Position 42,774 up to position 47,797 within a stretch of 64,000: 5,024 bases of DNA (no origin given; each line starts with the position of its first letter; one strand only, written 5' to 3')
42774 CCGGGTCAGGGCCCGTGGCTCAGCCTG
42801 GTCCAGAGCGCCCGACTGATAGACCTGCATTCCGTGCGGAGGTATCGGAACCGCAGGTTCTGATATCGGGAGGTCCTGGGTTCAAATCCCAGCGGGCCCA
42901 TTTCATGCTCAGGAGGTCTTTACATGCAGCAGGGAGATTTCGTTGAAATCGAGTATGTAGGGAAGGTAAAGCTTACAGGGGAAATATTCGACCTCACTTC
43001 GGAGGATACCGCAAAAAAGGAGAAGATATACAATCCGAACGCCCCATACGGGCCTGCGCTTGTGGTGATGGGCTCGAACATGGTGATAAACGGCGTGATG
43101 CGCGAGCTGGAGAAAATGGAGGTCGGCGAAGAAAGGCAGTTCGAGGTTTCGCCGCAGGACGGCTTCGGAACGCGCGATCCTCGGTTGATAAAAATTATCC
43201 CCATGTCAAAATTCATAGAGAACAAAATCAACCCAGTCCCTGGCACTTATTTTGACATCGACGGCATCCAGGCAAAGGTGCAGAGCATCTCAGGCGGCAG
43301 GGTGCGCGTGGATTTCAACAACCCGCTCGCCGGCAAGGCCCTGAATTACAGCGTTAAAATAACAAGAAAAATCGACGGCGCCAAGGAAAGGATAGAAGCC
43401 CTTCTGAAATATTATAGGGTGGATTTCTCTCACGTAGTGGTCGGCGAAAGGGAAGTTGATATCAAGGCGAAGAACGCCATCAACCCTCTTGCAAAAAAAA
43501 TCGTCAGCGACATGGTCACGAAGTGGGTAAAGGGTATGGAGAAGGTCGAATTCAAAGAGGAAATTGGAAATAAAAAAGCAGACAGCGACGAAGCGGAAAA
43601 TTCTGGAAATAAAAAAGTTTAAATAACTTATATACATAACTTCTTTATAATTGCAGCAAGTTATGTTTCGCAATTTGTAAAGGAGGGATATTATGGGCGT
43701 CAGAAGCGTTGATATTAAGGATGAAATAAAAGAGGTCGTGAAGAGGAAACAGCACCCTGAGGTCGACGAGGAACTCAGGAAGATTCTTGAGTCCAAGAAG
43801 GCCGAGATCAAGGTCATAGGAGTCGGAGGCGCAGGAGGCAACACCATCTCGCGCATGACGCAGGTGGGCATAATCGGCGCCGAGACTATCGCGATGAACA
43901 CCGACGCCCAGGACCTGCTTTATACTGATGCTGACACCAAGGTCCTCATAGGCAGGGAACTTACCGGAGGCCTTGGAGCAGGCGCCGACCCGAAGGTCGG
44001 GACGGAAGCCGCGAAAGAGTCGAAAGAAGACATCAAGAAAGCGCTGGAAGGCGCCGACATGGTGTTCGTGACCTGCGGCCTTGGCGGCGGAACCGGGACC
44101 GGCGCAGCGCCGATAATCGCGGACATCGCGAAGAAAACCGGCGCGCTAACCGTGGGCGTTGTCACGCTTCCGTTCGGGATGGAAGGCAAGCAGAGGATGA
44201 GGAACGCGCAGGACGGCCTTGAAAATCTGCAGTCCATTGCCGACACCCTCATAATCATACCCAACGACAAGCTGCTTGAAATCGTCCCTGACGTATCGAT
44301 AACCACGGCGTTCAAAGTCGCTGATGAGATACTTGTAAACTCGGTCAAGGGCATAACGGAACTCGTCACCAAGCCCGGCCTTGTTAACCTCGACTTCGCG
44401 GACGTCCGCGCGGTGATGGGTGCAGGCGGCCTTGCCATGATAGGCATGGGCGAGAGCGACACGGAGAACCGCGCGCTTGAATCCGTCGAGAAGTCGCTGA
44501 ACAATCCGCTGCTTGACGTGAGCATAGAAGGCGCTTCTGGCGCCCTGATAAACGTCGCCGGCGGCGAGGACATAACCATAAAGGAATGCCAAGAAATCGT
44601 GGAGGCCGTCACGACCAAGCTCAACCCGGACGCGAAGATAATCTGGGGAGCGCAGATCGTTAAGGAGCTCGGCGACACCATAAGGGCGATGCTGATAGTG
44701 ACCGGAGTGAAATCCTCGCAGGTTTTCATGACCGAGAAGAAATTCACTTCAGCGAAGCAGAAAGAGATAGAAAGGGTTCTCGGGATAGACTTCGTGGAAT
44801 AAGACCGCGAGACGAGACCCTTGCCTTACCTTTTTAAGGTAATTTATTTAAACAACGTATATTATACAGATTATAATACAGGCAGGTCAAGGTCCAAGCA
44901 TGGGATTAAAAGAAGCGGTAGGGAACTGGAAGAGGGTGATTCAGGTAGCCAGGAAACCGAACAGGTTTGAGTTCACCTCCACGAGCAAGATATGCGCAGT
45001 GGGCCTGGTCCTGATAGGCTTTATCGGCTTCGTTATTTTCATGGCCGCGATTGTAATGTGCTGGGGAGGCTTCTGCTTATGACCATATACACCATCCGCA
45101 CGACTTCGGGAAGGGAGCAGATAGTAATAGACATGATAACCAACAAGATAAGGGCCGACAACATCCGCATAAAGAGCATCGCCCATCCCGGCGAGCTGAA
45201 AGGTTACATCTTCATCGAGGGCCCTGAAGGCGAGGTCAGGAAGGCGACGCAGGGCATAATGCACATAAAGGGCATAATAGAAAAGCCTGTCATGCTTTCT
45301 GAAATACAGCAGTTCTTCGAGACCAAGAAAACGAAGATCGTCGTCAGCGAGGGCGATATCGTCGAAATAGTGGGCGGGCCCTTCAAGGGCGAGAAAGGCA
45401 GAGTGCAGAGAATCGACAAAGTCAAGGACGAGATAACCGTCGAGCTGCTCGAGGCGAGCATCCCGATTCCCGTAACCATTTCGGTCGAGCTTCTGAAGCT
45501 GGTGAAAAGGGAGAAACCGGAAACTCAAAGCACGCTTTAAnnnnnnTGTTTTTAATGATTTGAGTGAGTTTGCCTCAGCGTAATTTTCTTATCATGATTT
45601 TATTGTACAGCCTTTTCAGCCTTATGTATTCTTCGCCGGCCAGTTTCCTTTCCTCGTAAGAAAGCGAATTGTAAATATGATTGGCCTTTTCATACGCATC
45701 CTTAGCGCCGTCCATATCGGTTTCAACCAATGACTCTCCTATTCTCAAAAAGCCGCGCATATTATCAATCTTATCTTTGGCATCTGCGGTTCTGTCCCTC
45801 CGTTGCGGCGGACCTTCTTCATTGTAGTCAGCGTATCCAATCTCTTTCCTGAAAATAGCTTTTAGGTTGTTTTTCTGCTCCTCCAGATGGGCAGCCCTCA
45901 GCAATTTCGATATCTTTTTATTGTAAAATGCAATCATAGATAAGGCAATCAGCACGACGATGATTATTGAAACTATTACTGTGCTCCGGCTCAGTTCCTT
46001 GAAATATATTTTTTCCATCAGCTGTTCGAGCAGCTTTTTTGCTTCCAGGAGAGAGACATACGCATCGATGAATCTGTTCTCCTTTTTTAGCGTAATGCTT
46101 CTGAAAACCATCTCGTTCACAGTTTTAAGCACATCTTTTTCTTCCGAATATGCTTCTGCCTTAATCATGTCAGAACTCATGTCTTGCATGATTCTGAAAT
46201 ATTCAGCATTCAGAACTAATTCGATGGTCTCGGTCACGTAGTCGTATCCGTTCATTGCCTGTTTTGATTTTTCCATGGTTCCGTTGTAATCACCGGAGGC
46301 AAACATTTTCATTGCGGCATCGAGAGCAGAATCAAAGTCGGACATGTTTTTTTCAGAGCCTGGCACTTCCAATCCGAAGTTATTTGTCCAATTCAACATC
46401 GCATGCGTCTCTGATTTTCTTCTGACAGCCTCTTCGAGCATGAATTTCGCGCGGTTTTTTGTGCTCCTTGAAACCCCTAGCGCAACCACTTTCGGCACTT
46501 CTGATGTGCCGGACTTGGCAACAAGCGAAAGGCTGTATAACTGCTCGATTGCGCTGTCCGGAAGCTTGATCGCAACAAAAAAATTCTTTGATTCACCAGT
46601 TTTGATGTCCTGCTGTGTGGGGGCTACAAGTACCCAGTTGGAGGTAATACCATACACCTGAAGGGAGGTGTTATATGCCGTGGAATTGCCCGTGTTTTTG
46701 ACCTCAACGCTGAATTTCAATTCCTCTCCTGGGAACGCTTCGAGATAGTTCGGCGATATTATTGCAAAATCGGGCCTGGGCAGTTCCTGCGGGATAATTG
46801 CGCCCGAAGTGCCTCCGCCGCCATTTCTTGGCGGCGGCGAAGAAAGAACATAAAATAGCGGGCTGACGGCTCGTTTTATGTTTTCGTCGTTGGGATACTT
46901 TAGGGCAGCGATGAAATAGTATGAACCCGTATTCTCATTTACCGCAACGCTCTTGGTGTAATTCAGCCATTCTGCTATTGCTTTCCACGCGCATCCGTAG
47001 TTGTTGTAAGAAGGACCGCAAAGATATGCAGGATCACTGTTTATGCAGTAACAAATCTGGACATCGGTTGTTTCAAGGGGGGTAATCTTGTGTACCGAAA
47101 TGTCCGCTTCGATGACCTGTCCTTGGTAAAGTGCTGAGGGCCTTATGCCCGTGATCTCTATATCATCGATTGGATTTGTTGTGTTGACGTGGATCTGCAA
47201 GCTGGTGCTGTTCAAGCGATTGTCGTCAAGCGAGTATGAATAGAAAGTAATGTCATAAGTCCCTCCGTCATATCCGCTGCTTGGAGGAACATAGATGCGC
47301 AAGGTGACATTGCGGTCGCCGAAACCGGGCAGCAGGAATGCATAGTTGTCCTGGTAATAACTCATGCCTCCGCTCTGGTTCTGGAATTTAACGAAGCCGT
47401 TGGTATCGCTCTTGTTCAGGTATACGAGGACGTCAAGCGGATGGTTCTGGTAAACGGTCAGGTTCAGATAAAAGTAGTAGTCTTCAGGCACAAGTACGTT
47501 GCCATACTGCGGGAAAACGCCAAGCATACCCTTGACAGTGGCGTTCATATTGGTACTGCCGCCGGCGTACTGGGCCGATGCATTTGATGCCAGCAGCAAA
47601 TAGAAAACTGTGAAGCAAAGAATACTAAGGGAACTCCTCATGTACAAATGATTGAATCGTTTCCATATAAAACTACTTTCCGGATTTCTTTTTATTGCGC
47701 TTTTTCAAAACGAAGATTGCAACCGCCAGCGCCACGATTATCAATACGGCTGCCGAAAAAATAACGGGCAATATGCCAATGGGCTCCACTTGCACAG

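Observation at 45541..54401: An 8.7-kb surface-protein block splits the conserved secE-spt5(nusG)-rpl11 cluster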

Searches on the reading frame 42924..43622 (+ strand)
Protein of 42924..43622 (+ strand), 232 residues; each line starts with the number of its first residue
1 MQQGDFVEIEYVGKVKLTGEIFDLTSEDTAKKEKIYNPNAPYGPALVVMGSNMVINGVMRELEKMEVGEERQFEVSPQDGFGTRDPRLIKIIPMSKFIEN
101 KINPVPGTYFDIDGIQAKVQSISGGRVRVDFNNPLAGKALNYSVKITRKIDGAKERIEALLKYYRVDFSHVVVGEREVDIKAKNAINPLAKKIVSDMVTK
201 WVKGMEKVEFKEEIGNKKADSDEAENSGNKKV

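Call 4: search_protein_families(library=pfam, proteins=[window:42924-43622:+], max_evalue=0.01)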
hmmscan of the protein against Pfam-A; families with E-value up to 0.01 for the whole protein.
window:42924-43622:+ (232 aa): 2 families
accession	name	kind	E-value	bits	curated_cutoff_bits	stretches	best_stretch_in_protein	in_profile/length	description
PF22199.2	FKBP26_IF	-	2e-13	50.5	27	1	90-135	1-46/46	FKBP26, IF domain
PF00254.34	FKBP_C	-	9.1e-11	42.4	21.1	1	2-89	6-79/94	FKBP-type peptidyl-prolyl cis-trans isomerase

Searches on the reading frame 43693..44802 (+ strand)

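Call 4: search_protein_families(library=pfam, proteins=[window:43693-44802:+], max_evalue=0.01)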
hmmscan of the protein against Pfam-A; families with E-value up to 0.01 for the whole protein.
window:43693-44802:+ (369 aa): 4 families
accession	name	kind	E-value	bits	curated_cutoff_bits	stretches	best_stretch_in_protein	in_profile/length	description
PF00091.31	Tubulin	-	4.3e-50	171.1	33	1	38-198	1-189/190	Tubulin/FtsZ family, GTPase domain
PF12327.13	FtsZ_C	-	1.2e-33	115.7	27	1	246-340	1-95/95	FtsZ family, C-terminal domain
PF13460.12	NAD_binding_10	-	0.0053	17.1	27.2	0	108-151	48-90/184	NAD(P)H-binding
PF03819.22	MazG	-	0.0063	17.2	22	1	295-361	10-69/74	MazG nucleotide pyrophosphohydrolase domain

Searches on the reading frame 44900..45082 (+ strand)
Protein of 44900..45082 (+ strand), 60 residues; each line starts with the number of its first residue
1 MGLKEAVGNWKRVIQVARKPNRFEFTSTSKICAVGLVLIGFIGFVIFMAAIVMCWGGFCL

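Call 4: search_protein_families(library=pfam, proteins=[window:44900-45082:+], max_evalue=0.01)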
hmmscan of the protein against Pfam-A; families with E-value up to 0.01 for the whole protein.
window:44900-45082:+ (60 aa): 1 family
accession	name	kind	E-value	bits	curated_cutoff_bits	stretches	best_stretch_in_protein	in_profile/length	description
PF00584.25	SecE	-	0.0007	19.9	22.7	1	17-46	14-43/55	SecE/Sec61-gamma subunits of protein translocation complex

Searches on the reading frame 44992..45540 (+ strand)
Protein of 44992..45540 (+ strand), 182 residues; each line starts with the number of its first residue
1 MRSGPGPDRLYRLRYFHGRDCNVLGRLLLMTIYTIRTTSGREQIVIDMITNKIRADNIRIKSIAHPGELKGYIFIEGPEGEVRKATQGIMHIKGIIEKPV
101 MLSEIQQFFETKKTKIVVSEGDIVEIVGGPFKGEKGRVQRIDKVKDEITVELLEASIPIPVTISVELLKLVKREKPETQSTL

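Call 4: search_protein_families(library=pfam, proteins=[window:44992-45540:+], max_evalue=0.01)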
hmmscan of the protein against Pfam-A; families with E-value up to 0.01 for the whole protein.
window:44992-45540:+ (182 aa): 3 families
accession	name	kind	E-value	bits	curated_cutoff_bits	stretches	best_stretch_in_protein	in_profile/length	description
PF03439.18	Spt5-NGN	-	1e-16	61.1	22.4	1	32-109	2-84/84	Early transcription elongation factor of RNA pol II, NGN section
PF00467.35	KOW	-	3.4e-08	33.4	22.3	1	120-151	1-32/32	KOW motif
PF23291.1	KOW4_SPT5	-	0.0038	17.5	27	1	118-141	9-32/55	Transcription elongation factor SPT5, fourth KOW domain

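Call 72: find_related_loci(query=window:45079-45540:+, collection=metagenome_contigs, flank=10000)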
Query window:45079-45540:+ (153 aa) in metagenome_contigs; peptide patterns used: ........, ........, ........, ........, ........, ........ (x = any residue, [..] = any of these).
446 stretches matched a pattern; 122 encode a relative of the query (tblastn E <= 1e-3); the best 80 are kept; 80 distinct loci.
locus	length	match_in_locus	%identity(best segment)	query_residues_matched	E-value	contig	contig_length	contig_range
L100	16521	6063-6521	97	1-153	5e-93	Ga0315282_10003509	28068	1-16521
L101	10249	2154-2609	87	1-152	5e-84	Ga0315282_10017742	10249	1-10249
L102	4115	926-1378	82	1-151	5e-82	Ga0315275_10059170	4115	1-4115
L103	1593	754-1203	80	1-150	1e-83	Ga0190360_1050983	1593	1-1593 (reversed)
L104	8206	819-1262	79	1-148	6e-77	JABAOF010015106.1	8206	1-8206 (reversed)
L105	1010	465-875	80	1-137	1e-75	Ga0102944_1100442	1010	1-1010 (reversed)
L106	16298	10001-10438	72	3-148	9e-69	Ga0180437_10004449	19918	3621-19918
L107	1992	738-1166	72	3-145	1e-68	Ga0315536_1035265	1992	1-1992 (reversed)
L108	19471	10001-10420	71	3-142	5e-66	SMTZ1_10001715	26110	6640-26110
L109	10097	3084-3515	68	1-144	1e-62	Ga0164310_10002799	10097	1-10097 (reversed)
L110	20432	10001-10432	63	3-146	3e-62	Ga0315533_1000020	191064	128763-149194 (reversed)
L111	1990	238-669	63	1-144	8e-63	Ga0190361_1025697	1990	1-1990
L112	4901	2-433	65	1-144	1e-61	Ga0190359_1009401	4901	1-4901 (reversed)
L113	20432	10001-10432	63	3-146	3e-61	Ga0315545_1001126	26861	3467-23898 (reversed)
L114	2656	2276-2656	72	1-127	4e-61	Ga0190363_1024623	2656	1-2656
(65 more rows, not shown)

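Call 78: search_protein_families(library=ncbifam, proteins=[window:45079-45540:+], max_evalue=0.01)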
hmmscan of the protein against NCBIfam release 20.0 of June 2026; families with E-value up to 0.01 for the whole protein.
window:45079-45540:+ (153 aa): 6 families
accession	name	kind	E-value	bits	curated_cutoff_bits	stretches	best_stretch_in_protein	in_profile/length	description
TIGR00405.1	KOW_elon_Spt5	equivalog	4.2e-40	137.1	69.95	1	4-146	1-144/145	transcription elongation factor Spt5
TIGR01956.2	NusG_myco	equivalog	2.3e-09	37.2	150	1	80-137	173-234/239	transcription termination/antitermination protein NusG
NF033641.1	antiterm_LoaP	exception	3.6e-06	27.2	125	1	87-139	112-164/166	antiterminator LoaP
NF033644.1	antiterm_UpxY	subfamily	1e-05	25.6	100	1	83-136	102-161/164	UpxY family transcription antiterminator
TIGR01080.1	rplX_A_E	equivalog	5.2e-05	23.6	47.65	1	82-124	35-77/116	50S ribosomal protein L24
TIGR00922.1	nusG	equivalog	0.00011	22.1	135.7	1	72-122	102-152/172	transcription termination/antitermination protein NusG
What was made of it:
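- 44900..45540 (+): SecE (44900-45082) and Spt5 (45079-45540), the left housekeeping flank. FtsZ (43693-44802) and FKBP (42924-43622) lie further upstream. Pfam (call 4) and NCBIfam TIGR00405 (call 78).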

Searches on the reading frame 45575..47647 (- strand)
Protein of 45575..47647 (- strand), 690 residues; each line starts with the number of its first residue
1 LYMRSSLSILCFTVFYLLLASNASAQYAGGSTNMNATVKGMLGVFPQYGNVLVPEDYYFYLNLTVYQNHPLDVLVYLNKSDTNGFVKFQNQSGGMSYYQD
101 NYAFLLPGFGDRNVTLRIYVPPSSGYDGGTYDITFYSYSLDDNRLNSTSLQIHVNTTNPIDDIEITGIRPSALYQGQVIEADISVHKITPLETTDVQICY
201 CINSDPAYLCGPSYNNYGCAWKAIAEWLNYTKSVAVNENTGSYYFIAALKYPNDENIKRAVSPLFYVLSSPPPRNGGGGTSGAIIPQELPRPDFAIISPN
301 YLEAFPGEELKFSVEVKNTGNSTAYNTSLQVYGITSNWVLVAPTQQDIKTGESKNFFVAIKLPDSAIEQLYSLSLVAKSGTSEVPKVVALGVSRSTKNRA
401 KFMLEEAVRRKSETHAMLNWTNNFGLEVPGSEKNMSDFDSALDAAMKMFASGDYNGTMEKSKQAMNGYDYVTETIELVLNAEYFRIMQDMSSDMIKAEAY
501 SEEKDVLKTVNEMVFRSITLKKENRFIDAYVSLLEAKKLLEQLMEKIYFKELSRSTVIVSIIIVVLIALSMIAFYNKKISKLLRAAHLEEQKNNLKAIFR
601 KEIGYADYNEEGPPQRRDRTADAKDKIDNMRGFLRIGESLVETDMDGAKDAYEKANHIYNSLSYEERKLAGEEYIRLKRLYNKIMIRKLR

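Call 4: search_protein_families(library=pfam, proteins=[window:45575-47647:-], max_evalue=0.01)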
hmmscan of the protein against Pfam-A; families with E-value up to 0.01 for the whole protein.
window:45575-47647:- (690 aa): 2 families
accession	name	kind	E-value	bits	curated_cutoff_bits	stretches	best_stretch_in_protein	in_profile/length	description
PF07705.17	CARDB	-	4.2e-05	24.1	22.7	1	292-376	2-82/101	CARDB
PF10633.15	NPCBM_assoc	-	0.0015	19.1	24.4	0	305-378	2-76/78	NPCBM-associated, NEW3 domain of alpha-galactosidase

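Call 20: search_solved_structures(query=window:45575-47647:-, max_evalue=1)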
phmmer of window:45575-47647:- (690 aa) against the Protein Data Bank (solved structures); distinct sequences matched with E-value up to 1: 0.

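Call 78: search_protein_families(library=ncbifam, proteins=[window:45575-47641:-], max_evalue=0.01)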
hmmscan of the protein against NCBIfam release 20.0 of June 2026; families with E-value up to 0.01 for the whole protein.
window:45575-47641:- (688 aa): 1 family
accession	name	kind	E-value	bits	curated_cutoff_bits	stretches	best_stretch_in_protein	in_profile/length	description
TIGR01451.2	B_ant_repeat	repeat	0.0027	17.7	24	1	302-327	8-33/53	DUF11 type repeat protein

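Call 79: search_protein_families(library=phrogs, proteins=[window:45575-47641:-], max_evalue=0.001)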
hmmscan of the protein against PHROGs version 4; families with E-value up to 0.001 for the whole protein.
window:45575-47641:- (688 aa): 0 families

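Call 80: search_protein_families(library=padloc, proteins=[window:45575-47641:-], max_evalue=0.001)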
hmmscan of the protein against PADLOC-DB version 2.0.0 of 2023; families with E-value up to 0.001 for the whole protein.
window:45575-47641:- (688 aa): 0 families

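Call 86: search_solved_structures(query=A4, max_evalue=1)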
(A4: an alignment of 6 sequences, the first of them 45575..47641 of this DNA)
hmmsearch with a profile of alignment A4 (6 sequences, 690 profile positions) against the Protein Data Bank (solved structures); distinct sequences matched with E-value up to 1: 0.
